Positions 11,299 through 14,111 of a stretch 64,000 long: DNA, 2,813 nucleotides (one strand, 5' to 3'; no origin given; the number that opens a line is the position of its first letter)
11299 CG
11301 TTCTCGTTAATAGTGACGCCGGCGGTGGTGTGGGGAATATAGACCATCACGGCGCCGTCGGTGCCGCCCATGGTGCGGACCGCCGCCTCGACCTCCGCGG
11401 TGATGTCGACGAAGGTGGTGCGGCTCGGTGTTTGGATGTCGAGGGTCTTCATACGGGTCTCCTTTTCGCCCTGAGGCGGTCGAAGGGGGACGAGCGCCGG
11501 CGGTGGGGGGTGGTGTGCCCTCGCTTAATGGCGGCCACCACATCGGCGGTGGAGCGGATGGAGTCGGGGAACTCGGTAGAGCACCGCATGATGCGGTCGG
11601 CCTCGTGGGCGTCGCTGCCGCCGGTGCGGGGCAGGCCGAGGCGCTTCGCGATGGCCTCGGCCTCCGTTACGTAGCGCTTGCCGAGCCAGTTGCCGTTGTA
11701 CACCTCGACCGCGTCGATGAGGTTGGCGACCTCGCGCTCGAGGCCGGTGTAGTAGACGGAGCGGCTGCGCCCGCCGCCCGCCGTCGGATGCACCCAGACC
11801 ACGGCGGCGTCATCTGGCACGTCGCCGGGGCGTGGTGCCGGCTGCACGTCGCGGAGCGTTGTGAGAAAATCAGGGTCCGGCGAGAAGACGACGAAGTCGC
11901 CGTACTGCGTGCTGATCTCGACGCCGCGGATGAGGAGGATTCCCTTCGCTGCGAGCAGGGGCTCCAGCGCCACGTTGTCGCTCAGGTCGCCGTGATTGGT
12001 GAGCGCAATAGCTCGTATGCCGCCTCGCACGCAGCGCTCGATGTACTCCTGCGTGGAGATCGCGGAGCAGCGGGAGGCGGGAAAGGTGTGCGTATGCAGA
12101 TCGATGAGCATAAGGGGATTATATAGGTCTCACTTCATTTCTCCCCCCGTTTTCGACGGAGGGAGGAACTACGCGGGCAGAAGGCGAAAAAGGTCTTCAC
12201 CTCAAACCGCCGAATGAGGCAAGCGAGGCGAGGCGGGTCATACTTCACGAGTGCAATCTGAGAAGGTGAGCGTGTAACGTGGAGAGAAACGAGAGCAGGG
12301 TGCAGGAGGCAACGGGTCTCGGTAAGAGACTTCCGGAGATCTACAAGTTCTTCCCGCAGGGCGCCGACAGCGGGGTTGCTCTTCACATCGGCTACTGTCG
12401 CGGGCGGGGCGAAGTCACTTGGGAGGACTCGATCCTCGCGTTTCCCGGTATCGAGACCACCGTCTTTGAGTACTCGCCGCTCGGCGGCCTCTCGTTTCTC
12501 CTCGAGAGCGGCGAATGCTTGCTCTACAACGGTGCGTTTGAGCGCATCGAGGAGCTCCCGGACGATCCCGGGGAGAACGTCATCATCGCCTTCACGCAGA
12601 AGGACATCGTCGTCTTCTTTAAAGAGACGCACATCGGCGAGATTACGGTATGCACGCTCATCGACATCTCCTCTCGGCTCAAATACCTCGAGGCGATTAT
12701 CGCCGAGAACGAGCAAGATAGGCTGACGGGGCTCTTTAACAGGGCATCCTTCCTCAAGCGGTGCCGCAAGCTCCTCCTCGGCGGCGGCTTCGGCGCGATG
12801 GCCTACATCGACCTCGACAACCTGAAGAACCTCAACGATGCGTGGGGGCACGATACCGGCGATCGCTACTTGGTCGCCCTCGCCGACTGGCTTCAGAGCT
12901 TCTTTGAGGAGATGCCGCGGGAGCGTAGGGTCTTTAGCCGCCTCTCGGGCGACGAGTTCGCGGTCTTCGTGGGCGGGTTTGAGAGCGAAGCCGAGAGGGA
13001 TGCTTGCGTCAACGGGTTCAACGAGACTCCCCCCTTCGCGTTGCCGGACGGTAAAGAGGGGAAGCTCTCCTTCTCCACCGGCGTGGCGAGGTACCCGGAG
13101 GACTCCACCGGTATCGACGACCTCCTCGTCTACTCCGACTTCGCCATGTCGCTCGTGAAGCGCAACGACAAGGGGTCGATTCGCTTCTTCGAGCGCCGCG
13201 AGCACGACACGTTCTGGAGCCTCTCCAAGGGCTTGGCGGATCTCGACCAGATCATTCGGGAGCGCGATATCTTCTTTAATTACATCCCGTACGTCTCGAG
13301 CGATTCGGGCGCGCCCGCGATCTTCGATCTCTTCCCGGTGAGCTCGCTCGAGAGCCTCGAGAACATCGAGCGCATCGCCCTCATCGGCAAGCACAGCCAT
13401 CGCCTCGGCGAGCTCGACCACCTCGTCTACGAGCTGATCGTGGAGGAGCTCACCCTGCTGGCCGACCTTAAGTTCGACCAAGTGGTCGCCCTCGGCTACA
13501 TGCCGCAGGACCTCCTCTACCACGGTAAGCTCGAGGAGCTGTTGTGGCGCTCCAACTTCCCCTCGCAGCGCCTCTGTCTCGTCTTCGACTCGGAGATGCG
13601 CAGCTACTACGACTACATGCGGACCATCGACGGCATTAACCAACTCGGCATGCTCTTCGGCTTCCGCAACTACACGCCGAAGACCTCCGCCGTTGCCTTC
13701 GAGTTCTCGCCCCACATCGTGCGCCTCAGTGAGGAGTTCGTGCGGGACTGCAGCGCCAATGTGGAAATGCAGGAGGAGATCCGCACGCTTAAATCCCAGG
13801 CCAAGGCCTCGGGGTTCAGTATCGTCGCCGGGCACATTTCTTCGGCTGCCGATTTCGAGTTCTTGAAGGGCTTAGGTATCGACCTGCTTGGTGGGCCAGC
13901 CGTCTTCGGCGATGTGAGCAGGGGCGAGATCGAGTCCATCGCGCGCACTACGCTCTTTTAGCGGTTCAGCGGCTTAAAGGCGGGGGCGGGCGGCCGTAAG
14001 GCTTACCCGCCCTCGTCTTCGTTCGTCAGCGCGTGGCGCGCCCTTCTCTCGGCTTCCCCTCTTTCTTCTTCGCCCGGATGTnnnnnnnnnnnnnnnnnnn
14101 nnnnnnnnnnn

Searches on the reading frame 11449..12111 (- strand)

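Call 26: search_protein_families(library=pfam, proteins=[window:11449-12111:-], max_evalue=0.001)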
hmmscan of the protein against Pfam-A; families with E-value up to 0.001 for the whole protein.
window:11449-12111:- (220 aa): 2 families
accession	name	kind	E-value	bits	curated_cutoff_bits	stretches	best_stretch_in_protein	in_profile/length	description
PF13263.12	PHP_C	-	3.6e-14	52.5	21.3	1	150-200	6-56/56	PHP-associated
PF02811.25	PHP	-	7.6e-08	33.3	26.4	1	4-69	1-66/164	PHP domain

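Call 48: search_protein_families(library=ncbifam, proteins=[window:11449-12111:-], max_evalue=0.001)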
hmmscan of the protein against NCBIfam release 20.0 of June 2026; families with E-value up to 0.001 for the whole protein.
window:11449-12111:- (220 aa): 6 families
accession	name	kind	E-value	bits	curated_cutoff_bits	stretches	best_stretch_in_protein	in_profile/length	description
NF038032.1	CehA_McbA_metalo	domain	7.2e-16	58.5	80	1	3-200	5-213/315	CehA/McbA family metallohydrolase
NF041577.1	nside_bi_sphtase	equivalog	3.6e-07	29.6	400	1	3-73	4-72/276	3',5'-nucleoside bisphosphate phosphatase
NF045780.1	TrlF_fam_ATP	equivalog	4.5e-07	29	350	1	4-79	9-99/944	TrlF family AAA-like ATPase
NF047791.1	RNaseRnm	equivalog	1.2e-05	24.7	375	1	1-72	1-72/275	RNase RNM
NF005996.1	PRK08123.1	equivalog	7.1e-05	22.2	133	0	4-46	2-44/262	histidinol-phosphatase HisJ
NF006702.0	PRK09248.1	domain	0.00035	20.1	264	0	2-42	4-43/246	PHP domain-containing protein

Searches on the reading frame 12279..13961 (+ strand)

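Call 26: search_protein_families(library=pfam, proteins=[window:12279-13961:+], max_evalue=0.001)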
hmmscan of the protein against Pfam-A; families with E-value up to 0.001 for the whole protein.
window:12279-13961:+ (560 aa): 2 families
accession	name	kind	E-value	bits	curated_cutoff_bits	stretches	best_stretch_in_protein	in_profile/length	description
PF00990.26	GGDEF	-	7.4e-22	78.3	23.8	1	146-298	3-159/161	Diguanylate cyclase, GGDEF domain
PF00563.25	EAL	-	2.1e-09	37.6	31.3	1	321-540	3-231/236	EAL domain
